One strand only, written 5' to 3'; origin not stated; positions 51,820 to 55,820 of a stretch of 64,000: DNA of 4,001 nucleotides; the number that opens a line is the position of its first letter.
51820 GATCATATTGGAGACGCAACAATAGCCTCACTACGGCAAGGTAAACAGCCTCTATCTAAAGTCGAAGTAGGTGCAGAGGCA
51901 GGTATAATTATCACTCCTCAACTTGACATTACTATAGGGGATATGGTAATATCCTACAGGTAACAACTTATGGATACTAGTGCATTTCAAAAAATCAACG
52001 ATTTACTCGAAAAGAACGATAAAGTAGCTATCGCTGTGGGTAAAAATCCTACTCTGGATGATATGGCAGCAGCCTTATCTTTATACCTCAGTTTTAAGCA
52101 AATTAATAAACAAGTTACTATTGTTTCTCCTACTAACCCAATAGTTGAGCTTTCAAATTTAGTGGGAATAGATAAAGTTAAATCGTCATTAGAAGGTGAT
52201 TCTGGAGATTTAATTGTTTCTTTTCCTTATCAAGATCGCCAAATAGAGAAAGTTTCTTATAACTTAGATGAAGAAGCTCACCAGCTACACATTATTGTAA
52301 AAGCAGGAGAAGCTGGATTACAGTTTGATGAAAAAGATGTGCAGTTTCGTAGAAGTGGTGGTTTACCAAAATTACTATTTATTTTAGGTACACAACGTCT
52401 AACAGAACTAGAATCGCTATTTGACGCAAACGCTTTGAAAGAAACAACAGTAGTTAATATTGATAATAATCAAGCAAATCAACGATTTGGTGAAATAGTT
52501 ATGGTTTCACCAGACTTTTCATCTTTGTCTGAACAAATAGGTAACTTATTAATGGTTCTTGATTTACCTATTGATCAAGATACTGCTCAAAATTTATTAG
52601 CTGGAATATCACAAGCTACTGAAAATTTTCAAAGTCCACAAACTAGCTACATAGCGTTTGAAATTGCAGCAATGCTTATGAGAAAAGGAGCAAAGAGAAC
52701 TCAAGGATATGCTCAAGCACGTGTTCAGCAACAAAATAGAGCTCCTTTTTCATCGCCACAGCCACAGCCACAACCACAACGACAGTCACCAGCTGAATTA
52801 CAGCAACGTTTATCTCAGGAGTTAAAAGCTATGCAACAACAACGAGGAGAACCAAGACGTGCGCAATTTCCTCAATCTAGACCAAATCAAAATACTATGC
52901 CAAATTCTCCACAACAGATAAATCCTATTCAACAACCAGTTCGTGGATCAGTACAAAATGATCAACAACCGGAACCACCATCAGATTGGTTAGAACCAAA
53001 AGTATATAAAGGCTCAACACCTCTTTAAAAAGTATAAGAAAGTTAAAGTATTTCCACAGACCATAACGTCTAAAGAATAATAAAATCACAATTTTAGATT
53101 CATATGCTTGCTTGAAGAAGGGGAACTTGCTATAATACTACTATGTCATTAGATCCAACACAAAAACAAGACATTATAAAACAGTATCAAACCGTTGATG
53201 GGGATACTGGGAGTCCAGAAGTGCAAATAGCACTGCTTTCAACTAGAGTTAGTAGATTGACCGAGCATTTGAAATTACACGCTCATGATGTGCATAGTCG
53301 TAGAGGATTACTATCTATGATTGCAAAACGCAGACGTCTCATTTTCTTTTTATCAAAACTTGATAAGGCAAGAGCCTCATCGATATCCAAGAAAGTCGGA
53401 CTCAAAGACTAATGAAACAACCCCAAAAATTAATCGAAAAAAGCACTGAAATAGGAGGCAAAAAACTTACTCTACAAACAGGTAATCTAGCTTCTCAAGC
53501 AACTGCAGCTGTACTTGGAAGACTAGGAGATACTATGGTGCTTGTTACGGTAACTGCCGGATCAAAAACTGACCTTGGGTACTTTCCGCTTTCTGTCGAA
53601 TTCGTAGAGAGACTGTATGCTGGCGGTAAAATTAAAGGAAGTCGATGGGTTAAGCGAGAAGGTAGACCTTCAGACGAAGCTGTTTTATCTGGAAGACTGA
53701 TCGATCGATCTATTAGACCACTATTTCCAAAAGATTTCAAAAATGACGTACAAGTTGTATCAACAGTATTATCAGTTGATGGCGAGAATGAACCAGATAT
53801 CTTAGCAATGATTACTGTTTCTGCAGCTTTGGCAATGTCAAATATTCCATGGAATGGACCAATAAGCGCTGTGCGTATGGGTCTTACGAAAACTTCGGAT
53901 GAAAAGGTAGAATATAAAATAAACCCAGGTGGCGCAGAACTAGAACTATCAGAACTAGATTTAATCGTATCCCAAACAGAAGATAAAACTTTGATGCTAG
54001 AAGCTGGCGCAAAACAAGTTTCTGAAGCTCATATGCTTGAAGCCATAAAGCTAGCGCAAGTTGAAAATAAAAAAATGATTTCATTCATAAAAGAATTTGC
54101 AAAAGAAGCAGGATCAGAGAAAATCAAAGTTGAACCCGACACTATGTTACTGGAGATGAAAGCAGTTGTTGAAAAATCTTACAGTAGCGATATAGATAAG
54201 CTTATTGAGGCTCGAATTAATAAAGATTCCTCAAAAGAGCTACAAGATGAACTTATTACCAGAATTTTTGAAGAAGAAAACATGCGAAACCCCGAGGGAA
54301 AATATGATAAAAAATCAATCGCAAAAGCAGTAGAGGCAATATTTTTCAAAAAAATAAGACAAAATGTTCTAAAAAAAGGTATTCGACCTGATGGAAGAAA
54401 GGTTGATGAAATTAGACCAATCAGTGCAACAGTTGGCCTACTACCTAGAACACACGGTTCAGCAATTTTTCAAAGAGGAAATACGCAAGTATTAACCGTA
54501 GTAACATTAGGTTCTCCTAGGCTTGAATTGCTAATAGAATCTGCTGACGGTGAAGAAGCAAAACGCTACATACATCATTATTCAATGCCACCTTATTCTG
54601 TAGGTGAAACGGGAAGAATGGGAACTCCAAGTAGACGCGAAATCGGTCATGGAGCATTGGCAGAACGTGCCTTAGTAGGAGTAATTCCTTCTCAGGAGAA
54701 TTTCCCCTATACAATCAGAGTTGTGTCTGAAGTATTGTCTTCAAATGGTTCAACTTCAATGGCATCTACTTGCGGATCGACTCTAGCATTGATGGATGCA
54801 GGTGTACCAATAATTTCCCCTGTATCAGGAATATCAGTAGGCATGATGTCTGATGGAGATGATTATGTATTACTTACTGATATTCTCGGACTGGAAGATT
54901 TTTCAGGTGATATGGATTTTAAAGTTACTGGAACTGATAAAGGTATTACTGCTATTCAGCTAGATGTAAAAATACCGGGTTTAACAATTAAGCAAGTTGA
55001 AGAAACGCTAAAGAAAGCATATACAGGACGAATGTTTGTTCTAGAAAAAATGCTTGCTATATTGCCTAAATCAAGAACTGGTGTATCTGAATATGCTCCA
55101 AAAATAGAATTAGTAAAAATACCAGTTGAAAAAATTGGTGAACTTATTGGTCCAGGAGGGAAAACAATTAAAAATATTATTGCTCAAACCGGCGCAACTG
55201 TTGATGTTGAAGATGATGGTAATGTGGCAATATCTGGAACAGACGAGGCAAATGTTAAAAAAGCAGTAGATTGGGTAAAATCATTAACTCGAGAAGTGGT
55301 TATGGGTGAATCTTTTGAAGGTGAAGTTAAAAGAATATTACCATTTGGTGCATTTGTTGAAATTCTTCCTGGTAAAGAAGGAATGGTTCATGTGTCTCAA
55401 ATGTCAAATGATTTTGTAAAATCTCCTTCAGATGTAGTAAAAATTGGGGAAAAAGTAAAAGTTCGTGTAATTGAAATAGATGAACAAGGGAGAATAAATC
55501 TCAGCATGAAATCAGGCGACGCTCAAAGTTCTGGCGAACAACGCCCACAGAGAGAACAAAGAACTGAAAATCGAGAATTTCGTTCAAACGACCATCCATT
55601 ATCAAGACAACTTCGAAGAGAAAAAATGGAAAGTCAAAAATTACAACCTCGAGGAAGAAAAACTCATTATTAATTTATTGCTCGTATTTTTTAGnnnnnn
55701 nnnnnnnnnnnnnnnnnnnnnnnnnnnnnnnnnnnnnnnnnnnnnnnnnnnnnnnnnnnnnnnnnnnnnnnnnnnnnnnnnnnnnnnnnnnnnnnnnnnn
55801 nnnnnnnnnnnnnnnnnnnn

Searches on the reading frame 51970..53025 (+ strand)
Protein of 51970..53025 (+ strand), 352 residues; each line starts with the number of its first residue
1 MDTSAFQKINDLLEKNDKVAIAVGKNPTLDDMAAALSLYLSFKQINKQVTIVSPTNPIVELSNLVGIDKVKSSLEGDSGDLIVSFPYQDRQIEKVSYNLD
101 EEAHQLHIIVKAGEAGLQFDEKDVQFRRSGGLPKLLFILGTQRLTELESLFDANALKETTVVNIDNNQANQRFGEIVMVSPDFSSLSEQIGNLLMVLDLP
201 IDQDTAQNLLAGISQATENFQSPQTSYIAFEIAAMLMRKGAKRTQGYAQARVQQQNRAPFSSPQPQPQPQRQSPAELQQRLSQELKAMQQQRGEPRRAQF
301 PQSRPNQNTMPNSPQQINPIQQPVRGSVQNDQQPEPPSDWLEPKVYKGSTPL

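Call 3: search_protein_families(library=pfam, proteins=[window:51970-53025:+], max_evalue=0.01)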
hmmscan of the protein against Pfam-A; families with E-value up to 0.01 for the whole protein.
window:51970-53025:+ (352 aa): 1 family
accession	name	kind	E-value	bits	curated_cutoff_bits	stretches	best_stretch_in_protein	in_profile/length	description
PF01368.27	DHH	-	4.9e-05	24.1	28.1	1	18-213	1-125/125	DHH family, N-terminal domain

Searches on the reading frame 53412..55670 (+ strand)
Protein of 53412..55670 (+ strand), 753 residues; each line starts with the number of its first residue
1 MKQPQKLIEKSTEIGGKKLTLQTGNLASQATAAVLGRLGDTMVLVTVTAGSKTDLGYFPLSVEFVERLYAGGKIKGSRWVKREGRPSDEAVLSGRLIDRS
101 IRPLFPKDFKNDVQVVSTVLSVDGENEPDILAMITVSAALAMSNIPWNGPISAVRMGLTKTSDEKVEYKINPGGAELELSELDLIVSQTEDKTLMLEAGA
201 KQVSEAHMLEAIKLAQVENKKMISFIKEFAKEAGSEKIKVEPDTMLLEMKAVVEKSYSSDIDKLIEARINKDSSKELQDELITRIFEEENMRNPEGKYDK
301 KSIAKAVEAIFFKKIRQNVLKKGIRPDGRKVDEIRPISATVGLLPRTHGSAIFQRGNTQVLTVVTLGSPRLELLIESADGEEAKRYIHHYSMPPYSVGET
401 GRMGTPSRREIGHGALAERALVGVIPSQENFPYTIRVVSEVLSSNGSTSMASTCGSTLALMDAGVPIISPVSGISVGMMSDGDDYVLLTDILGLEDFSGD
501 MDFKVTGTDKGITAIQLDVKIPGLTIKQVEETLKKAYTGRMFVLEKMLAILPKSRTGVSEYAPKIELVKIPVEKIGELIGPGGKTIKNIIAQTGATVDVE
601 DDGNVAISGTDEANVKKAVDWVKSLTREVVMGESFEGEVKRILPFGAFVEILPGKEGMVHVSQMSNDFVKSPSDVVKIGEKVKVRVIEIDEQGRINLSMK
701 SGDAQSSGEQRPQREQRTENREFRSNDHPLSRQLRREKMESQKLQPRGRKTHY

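Call 3: search_protein_families(library=pfam, proteins=[window:53412-55670:+], max_evalue=0.01)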
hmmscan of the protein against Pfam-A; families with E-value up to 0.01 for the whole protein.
window:53412-55670:+ (753 aa): 9 families
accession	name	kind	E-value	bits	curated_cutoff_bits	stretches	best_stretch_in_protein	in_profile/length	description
PF01138.27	RNase_PH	-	8.1e-58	194.9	25.5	2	333-466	1-130/130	3' exoribonuclease family, domain 1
PF00575.29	S1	-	5.8e-21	75.1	22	1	632-700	5-74/74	S1 RNA binding domain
PF03725.20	RNase_PH_C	-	1.8e-15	57.1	20.8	2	149-216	1-65/67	3' exoribonuclease family, domain 2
PF00013.35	KH_1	-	9.9e-14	51.3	21.5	1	568-622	4-64/66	KH domain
PF23459.1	S1_RRP5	-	3.6e-05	24.7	27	1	632-692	4-64/72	RRP5 S1 domain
PF03726.19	PNPase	-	7.1e-05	23.6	24.6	1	253-330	6-81/81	Polyribonucleotide nucleotidyltransferase, RNA binding domain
PF22675.2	KH-I_KHDC4-BBP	-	8.4e-05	22.8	30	1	575-609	8-42/76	KHDC4/BBP-like, KH-domain type I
PF23052.1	KH_N4BP1_2nd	-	0.00053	20.4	27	0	581-629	20-67/120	N4BP1, second type I KH-domain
PF21543.3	CvfB_2nd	-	0.002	18.4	27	1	677-700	52-75/76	Virulence regulatory factor CvfB, second domain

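Call 4: search_protein_families(library=ncbifam, proteins=[window:53412-55670:+], max_evalue=0.01)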
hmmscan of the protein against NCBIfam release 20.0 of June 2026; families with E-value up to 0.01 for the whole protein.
window:53412-55670:+ (753 aa): 43 families (the best 25 are shown)
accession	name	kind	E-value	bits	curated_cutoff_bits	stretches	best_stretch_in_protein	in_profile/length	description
TIGR03591.1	polynuc_phos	equivalog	2e-262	872.6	525.05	1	14-701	2-688/689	polyribonucleotide nucleotidyltransferase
NF008805.1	PRK11824.1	equivalog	4.3e-262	871.4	471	1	10-700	2-681/683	polyribonucleotide nucleotidyltransferase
TIGR02696.1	pppGpp_PNP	exception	2.9e-179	597.9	1106.75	1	12-697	12-718/720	guanosine pentaphosphate synthetase I/polyribonucleotide nucleotidyltransferase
TIGR02065.1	ECX1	equivalog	1.3e-27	96.7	318.7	1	319-526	3-204/230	exosome complex exonuclease Rrp41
NF005208.0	PRK06676.1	equivalog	4.3e-25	88.5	368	1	624-727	271-375/391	30S ribosomal protein S1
NF000907.0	PRK00087.1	equivalog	1.1e-21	76.7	624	1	627-720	559-653/671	bifunctional 4-hydroxy-3-methylbut-2-enyl diphosphate reductase/30S ribosomal protein S1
NF006363.0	PRK08582.1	equivalog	1.8e-20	73.5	171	1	631-728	5-104/140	S1 domain-containing RNA-binding protein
NF040579.1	S1_dom_CvfD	subfamily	5.2e-20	71.8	117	1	631-730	3-102/113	CvfD/Ygs/GSP13 family RNA-binding post-transcriptional regulator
NF005973.0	PRK08059.1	equivalog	4.2e-19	68.9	148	1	629-724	5-99/123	S1 domain-containing post-transcriptional regulator GSP13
NF010379.0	PRK13806.1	equivalog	6.3e-19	68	648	1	620-701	281-364/491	30S ribosomal protein S1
NF004473.0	PRK05807.1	equivalog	7.7e-19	68.4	178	1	631-735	5-110/136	S1 domain-containing RNA-binding protein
NF004952.0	PRK06299.1-2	equivalog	4.7e-16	58.2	524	1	627-701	214-288/580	30S ribosomal protein S1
NF005911.0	PRK07899.1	equivalog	5.2e-16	58.4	691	1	621-708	283-371/486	30S ribosomal protein S1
TIGR00717.1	rpsA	equivalog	2.1e-15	56.3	577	1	625-701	266-344/516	30S ribosomal protein S1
NF004953.0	PRK06299.1-3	equivalog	1.3e-14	53.4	720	1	623-701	290-370/580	30S ribosomal protein S1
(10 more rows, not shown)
